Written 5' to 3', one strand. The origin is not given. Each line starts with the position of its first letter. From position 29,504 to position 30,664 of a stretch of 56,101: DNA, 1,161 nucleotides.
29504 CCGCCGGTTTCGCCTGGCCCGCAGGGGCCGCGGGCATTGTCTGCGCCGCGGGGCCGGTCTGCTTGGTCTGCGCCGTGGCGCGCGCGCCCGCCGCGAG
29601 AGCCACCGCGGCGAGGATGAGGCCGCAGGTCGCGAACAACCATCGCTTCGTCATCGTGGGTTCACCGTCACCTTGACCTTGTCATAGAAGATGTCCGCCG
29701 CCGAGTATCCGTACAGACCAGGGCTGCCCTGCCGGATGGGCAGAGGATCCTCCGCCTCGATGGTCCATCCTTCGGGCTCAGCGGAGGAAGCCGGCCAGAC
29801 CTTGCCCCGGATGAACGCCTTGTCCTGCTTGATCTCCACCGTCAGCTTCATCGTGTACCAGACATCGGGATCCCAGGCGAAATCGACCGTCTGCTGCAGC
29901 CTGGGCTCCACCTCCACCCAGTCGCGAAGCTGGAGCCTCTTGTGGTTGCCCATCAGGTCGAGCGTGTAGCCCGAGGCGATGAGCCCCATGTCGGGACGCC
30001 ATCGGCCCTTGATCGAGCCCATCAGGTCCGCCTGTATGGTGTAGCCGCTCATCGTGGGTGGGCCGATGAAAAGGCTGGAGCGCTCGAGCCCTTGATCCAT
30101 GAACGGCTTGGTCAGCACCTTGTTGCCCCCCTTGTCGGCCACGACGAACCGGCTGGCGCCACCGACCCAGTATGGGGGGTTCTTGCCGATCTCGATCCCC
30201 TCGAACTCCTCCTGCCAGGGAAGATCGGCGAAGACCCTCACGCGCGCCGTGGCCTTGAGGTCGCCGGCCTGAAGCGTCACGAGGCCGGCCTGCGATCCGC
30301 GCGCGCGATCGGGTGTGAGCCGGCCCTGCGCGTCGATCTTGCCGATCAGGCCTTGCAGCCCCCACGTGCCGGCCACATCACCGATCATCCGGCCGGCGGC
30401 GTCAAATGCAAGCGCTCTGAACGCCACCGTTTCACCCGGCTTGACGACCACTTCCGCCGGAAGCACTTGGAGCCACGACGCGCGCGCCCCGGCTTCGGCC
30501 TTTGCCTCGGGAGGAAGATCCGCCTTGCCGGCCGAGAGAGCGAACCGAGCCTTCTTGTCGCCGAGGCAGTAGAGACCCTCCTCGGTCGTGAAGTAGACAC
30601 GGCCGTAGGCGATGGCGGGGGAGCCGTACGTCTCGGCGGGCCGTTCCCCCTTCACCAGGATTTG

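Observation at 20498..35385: Six paralogous exported PQQ-like (BamB-like) beta-propeller genes within 15 kb, interleaved with cytoplasmic enzymes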

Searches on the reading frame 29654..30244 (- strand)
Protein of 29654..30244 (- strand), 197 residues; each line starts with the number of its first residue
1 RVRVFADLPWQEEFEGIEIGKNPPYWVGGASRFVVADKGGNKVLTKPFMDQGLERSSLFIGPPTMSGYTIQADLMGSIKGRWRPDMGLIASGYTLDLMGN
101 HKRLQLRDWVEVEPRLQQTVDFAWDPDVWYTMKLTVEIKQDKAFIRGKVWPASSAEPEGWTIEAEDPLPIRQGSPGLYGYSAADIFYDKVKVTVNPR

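Call 67: search_protein_families(library=pfam, proteins=[window:29654-30244:-], max_evalue=1)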
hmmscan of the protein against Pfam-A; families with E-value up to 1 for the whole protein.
window:29654-30244:- (197 aa): 1 family
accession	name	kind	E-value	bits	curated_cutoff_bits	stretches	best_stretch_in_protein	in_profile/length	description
PF13498.11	DUF4122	-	0.12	12.3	27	1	27-61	59-92/221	Domain of unknown function (DUF4122)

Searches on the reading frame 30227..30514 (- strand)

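Call 67: search_protein_families(library=pfam, proteins=[window:30227-30514:-], max_evalue=1)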
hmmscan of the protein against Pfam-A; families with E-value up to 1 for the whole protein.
window:30227-30514:- (96 aa): 1 family
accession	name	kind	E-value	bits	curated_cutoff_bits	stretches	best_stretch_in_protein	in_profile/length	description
PF01835.25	MG2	-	0.14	13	32.8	1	24-64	11-51/96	MG2 domain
